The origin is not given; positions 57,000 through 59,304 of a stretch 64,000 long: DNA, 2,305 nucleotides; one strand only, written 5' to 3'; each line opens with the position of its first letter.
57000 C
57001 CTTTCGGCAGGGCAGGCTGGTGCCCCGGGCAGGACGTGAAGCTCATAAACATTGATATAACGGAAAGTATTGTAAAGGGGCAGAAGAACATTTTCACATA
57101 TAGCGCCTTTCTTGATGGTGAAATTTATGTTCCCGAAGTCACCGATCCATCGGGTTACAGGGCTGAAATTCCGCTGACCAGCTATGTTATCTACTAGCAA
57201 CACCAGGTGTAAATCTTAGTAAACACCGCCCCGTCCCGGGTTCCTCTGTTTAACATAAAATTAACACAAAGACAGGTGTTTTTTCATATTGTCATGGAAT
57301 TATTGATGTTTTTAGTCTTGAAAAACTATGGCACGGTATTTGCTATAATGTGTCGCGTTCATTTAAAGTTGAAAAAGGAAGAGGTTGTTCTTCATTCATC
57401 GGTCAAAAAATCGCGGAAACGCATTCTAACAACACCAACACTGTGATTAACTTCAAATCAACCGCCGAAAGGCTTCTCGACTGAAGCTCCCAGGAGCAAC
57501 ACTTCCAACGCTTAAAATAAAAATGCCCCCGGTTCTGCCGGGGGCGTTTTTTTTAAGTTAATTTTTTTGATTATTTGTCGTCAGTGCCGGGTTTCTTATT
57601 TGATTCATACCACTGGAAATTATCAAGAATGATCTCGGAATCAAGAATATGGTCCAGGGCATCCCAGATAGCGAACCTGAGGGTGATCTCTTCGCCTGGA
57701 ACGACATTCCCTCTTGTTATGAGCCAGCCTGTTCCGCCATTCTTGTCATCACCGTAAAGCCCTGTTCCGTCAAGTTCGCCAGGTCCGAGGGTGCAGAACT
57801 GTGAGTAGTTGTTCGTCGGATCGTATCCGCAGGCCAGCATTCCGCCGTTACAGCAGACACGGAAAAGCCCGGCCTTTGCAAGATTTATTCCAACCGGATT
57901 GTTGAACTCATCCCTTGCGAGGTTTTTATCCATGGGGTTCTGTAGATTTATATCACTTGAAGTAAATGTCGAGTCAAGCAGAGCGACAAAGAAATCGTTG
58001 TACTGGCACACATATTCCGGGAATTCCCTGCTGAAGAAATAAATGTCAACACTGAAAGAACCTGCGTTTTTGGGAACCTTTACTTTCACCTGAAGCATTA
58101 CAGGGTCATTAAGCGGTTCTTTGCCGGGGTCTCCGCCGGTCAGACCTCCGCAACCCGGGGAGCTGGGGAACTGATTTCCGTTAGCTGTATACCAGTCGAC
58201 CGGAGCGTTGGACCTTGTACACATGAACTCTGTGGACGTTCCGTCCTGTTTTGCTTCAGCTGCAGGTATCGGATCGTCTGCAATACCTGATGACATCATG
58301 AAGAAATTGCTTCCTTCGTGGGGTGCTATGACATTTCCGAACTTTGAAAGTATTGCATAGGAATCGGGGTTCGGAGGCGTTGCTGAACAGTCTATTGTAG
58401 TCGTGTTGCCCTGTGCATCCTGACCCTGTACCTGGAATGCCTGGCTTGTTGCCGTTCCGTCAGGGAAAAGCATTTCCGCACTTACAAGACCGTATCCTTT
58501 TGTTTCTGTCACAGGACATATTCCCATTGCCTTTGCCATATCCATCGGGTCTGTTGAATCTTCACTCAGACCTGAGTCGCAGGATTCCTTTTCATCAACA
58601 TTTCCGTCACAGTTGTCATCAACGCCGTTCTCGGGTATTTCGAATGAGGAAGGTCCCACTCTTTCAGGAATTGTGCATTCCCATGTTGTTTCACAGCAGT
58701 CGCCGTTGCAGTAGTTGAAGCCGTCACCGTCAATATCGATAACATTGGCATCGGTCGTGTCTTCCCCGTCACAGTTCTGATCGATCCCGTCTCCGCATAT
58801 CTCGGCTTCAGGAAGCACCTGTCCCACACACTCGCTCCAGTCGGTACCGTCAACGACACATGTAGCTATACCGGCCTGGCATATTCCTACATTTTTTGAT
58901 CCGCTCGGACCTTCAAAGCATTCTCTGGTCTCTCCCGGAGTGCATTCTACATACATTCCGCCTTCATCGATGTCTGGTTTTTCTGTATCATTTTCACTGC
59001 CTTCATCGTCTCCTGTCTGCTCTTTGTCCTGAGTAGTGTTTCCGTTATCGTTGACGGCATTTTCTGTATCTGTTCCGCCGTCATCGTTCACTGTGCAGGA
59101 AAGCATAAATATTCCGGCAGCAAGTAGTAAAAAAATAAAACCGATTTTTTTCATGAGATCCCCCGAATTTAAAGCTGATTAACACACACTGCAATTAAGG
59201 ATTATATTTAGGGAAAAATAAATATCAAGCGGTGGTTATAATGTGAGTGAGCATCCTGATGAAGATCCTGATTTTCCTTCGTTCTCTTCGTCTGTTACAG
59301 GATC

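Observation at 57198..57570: Perfect sigma54 promoter plus strong terminator enclosing a ~200-nt non-coding unit inside the hydrolase island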

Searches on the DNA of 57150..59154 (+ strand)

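Call 4: search_rna_families(source=window, start=57150, end=57620, threshold=evalue, max_evalue=10, show_alignments=3)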
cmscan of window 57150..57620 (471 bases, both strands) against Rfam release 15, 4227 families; matches with E-value up to 10: 25.
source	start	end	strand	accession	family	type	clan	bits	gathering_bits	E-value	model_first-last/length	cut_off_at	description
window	57514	57587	-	RF02371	PyrG_leader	Cis-reg; leader;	-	28.2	65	0.095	1-78/78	no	PyrG leader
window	57475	57554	+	RF00506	Thr_leader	Cis-reg; leader;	-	24.9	55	0.016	1-118/118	no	Threonine operon leader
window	57516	57576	-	RF00506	Thr_leader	Cis-reg; leader;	-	23.9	55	0.027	1-118/118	no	Threonine operon leader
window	57490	57568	+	RF01770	rimP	Cis-reg; leader;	-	22.7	47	0.21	1-102/102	no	Gammaprotebacteria rimP leader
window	57516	57576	-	RF01859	Phe_leader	Cis-reg; leader;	-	22.5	55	0.2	1-125/125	no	Phenylalanine leader peptide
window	57479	57561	+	RF00519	suhB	Gene; sRNA;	CL00108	22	41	0.028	1-77/77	no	Makes More Granules Regulator RNA (mmgR)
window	57518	57567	-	RF00116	C0465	Gene; sRNA;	-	20.8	40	0.25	1-78/78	no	C0465 RNA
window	57435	57553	+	RF00514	His_leader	Cis-reg; leader;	-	20.2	49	0.51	1-126/126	no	Histidine operon leader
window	57498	57554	+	RF01859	Phe_leader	Cis-reg; leader;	-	19.7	55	0.83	1-125/125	no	Phenylalanine leader peptide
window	57444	57561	+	RF00557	L10_leader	Cis-reg; leader;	-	19.6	44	0.55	1-138/138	no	Ribosomal protein L10 leader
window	57444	57612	-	RF02414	rli60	Gene; sRNA;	-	19.3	60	5.2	1-191/191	no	Listeria sRNA rli60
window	57473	57550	+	RF00370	sroD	Gene; sRNA;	-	19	50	0.29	1-86/86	no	sroD RNA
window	57473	57568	+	RF02621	BSnc120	Gene; sRNA;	-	18.5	114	0.19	1-88/88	no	Brucella sRNA 120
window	57468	57555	+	RF00515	PyrR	Cis-reg;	-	17.7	54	6.1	1-115/115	no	PyrR binding site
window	57514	57620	-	RF02073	STnc260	Gene; sRNA;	-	17.4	100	5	62-176/176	5'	Salmonella enterica sRNA STnc260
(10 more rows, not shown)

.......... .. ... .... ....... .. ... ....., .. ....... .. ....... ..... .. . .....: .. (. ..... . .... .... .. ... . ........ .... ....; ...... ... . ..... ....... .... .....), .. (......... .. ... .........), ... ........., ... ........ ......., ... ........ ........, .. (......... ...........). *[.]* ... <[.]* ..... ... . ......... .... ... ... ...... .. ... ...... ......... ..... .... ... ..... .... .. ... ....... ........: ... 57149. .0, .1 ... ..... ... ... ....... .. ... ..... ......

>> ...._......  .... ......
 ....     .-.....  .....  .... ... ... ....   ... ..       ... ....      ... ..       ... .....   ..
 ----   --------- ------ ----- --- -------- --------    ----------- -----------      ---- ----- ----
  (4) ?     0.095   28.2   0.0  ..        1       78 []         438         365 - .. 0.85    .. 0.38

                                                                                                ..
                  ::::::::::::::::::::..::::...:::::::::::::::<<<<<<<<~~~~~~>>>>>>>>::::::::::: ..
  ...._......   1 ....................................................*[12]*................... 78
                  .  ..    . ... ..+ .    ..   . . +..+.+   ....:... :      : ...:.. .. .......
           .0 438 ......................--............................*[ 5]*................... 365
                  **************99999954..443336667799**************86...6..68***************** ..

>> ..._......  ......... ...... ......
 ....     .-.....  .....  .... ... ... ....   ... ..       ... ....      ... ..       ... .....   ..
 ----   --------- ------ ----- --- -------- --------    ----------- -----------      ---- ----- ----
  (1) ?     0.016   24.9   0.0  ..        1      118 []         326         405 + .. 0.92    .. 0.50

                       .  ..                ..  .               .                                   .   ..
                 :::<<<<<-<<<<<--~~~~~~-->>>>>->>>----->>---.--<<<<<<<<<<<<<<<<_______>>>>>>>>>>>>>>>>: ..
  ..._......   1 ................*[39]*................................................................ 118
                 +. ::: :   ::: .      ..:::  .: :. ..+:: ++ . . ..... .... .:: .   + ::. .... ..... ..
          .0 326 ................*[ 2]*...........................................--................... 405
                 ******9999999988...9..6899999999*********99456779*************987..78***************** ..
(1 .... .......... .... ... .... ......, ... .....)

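Call 49: build_rna_model(alignment_id=A3, structure=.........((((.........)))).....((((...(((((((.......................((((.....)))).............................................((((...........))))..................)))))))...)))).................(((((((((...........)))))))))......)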
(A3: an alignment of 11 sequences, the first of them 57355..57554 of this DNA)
Model R1 built from alignment A3 (11 sequences, 229 columns); structure: as given.
model positions 188; base pairs 32; branch points 3; effective number of sequences 1.49; information 0.59 bits per position. Calibrated on 0.2 Mb of random sequence (short: E-values are rough).
structure used (alignment columns):
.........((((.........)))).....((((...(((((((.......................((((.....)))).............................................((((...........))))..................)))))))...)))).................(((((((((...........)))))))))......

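Call 50: search_with_rna_model(model_id=R1, sources=[window, L006, L007, L008, L009, L010, L011, L012, L013, L014, L015, L016, L017, L077, L083, L084, L085, L086, L087, L088, L089, L090, L091, L092, L093], max_evalue=1, make_alignment=true)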
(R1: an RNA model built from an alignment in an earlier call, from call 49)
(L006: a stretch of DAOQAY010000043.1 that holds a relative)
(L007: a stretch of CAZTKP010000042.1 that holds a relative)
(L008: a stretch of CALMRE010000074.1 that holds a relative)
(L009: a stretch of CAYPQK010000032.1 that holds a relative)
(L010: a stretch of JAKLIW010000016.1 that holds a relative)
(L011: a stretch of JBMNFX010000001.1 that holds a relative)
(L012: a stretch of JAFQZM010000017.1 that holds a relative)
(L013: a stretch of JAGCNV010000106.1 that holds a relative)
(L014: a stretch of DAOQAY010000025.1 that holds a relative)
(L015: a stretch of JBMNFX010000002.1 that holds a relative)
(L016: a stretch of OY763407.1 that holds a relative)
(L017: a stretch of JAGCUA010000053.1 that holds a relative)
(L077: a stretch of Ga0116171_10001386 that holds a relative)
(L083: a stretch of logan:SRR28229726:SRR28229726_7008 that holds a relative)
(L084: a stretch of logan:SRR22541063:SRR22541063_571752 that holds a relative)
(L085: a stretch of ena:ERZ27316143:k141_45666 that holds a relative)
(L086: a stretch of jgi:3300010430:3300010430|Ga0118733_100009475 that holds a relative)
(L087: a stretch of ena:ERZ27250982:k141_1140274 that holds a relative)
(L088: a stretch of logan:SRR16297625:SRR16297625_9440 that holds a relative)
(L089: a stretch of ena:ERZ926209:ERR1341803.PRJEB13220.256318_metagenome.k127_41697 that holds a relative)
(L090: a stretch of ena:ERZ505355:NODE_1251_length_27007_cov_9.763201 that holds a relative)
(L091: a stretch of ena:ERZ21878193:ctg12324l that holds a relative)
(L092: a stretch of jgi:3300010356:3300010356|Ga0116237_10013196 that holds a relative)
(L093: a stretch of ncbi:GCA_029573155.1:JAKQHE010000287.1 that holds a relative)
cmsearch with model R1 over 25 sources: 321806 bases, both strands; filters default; matches with E-value up to 1: 29.
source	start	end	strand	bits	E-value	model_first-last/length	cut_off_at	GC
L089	4418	4604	-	208.3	2.5e-50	1-188/188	no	0.41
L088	5668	5856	-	205.4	1.4e-49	1-188/188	no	0.41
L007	4736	4926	-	201.9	1.1e-48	1-188/188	no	0.43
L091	5628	5817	-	201.7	1.2e-48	1-188/188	no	0.4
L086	5661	5848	-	198.7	6.9e-48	1-188/188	no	0.37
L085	5651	5844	-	190.2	9.4e-46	1-188/188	no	0.38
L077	126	333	-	189.5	1.4e-45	1-188/188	no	0.4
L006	7605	7812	-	186.4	8.7e-45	1-188/188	no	0.4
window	57354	57553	+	176.8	2.2e-42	1-188/188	no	0.44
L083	5604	5802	-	176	3.5e-42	1-188/188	no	0.42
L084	5661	5856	-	156.3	3.3e-37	1-188/188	no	0.41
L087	4053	4173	-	127.2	7.1e-30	67-188/188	5'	0.38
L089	4389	4449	+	25.7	0.00028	1-188/188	no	0.38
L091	5566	5659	+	24.5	0.00057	1-188/188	no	0.38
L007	4628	4767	+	23.9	0.00081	1-188/188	no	0.41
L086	5599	5692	+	23.5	0.00099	1-188/188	no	0.4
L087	3991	4084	+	23.5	0.00099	1-188/188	no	0.4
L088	5561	5699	+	22.1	0.0023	1-188/188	no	0.42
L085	5620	5682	+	21.1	0.004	1-188/188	no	0.35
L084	5614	5695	+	20.8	0.0048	1-188/188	no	0.43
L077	36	164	+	19.6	0.0099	1-188/188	no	0.35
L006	7515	7643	+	19.6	0.0099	1-188/188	no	0.35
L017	10782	10872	-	18.3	0.021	1-188/188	no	0.31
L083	5542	5640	+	17.3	0.037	1-188/188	no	0.38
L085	1532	1658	-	15.4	0.11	1-188/188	no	0.31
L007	280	357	+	15.1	0.13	1-188/188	no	0.27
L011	2061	2129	-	14.5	0.18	1-188/188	no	0.26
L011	5447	5511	+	12.7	0.52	1-188/188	no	0.28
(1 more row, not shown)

Alignment A4: 29 matches aligned to the model, 329 columns, each read 5' to 3' on its own strand. Consensus structure (alignment columns), stored with it:
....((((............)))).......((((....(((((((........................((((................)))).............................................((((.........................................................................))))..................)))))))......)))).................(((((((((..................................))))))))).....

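Call 51: search_with_rna_model(model_id=R1, sources=[window, L006, L007, L077, L083, L084, L085, L086, L088, L089, L091], max_evalue=1e-20, make_alignment=true)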
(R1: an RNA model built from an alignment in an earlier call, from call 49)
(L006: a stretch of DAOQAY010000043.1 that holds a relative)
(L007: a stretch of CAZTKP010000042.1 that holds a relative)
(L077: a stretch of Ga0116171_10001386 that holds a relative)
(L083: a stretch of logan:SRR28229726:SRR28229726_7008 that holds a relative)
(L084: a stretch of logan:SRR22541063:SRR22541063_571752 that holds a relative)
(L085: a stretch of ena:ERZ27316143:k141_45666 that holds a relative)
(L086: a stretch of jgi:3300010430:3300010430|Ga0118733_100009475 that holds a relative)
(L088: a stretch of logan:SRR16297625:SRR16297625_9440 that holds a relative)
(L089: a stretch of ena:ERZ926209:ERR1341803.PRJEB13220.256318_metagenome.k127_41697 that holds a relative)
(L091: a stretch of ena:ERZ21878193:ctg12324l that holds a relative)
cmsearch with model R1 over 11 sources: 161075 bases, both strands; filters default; matches with E-value up to 1e-20: 11.
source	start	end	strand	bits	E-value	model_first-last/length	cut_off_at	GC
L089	4418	4604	-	208.3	1.3e-50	1-188/188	no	0.41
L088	5668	5856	-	205.4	6.9e-50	1-188/188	no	0.41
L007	4736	4926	-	201.9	5.3e-49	1-188/188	no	0.43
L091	5628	5817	-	201.7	5.9e-49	1-188/188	no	0.4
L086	5661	5848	-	198.7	3.4e-48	1-188/188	no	0.37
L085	5651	5844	-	190.2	4.7e-46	1-188/188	no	0.38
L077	126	333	-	189.5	7.1e-46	1-188/188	no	0.4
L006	7605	7812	-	186.4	4.3e-45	1-188/188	no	0.4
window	57354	57553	+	176.8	1.1e-42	1-188/188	no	0.44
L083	5604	5802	-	176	1.8e-42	1-188/188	no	0.42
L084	5661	5856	-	156.3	1.6e-37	1-188/188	no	0.41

Alignment A5: 11 matches aligned to the model, 223 columns, each read 5' to 3' on its own strand. Consensus structure (alignment columns), stored with it:
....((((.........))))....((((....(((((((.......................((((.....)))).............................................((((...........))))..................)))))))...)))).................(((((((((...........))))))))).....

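Call 75: search_with_rna_model(model_id=R1, sources=[L094], max_evalue=10)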
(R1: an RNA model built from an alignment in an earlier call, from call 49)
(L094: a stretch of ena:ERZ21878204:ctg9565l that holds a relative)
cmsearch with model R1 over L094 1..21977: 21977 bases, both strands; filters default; matches with E-value up to 10: 2.
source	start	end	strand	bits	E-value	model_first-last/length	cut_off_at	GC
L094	20374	20548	-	19.3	0.00078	1-188/188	no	0.3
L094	20310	20383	+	8.4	0.45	1-188/188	no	0.24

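Call 83: search_with_rna_model(model_id=R1, sources=[L095, L087], max_evalue=0.001, show_alignments=1)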
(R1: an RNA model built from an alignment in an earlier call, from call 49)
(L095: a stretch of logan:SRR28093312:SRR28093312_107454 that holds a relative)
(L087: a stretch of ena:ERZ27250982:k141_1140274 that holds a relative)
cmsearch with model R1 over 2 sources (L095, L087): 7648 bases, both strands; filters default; matches with E-value up to 0.001: 4.
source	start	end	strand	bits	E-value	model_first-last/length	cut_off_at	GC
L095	2985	3173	-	195.1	1.3e-48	1-188/188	no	0.41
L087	4053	4173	-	127.2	1.7e-31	67-188/188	5'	0.38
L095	2956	3016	+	23.8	2e-05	1-188/188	no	0.33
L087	3991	4084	+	23.5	2.4e-05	1-188/188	no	0.4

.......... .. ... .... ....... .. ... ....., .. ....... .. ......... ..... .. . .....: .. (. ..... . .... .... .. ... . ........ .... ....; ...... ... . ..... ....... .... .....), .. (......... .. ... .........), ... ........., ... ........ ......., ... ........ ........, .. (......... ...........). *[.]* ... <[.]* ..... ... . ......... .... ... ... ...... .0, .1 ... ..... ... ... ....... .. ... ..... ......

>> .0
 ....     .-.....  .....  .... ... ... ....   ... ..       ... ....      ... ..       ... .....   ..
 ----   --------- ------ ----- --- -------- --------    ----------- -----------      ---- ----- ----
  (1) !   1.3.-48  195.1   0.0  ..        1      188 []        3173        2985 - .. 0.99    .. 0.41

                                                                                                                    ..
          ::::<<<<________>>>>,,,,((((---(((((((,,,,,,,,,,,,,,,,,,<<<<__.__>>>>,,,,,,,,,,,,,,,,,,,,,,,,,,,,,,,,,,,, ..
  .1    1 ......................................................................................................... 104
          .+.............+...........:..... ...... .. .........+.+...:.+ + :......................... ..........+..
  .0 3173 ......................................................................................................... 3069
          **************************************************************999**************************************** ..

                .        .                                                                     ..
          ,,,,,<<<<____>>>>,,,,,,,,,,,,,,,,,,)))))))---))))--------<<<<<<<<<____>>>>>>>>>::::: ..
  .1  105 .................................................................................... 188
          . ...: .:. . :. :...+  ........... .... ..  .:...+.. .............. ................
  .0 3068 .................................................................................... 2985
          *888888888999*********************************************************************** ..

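Call 85: search_with_rna_model(model_id=R1, sources=[window, L006, L007, L077, L083, L084, L085, L086, L088, L089, L091, L095], max_evalue=1e-20, make_alignment=true)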
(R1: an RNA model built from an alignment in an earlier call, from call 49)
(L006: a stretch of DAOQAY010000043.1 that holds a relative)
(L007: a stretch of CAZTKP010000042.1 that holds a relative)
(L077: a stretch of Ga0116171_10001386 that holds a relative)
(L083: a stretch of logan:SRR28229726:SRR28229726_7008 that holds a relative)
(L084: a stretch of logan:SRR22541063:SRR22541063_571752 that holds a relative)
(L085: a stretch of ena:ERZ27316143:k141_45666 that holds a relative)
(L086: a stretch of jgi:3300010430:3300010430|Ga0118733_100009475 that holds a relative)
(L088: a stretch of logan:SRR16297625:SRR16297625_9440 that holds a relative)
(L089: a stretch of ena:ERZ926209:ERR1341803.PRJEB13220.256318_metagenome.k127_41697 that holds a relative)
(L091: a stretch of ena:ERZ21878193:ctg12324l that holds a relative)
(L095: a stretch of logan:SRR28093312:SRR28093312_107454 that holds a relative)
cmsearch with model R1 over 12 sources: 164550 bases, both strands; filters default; matches with E-value up to 1e-20: 12.
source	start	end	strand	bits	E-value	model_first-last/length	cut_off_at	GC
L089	4418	4604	-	208.3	1.3e-50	1-188/188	no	0.41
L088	5668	5856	-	205.4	7e-50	1-188/188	no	0.41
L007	4736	4926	-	201.9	5.4e-49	1-188/188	no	0.43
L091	5628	5817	-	201.7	6.1e-49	1-188/188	no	0.4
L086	5661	5848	-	198.7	3.5e-48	1-188/188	no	0.37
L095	2985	3173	-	195.1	2.8e-47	1-188/188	no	0.41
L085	5651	5844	-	190.2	4.8e-46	1-188/188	no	0.38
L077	126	333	-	189.5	7.2e-46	1-188/188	no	0.4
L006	7605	7812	-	186.4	4.4e-45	1-188/188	no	0.4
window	57354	57553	+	176.8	1.1e-42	1-188/188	no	0.44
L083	5604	5802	-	176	1.8e-42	1-188/188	no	0.42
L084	5661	5856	-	156.3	1.7e-37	1-188/188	no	0.41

Alignment A6: 12 matches aligned to the model, 223 columns, each read 5' to 3' on its own strand. Consensus structure (alignment columns), stored with it:
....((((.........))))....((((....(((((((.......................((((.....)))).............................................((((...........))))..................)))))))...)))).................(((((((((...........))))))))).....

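Call 90: search_rna_families(source=L007, start=4700, end=5000, threshold=evalue, max_evalue=1)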
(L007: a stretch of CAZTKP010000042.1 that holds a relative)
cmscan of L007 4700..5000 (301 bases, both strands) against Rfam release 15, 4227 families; matches with E-value up to 1: 3.
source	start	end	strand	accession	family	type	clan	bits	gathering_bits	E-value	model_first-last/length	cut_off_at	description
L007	4734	4827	-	RF01859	Phe_leader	Cis-reg; leader;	-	20.8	55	0.29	1-125/125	no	Phenylalanine leader peptide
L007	4719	4801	-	RF02621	BSnc120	Gene; sRNA;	-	18.5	114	0.12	1-88/88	no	Brucella sRNA 120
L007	4737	4837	-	RF02901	AaHKsRNA41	Gene; sRNA;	-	15.2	97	0.26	1-187/187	no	Aggregatibacter sRNA 41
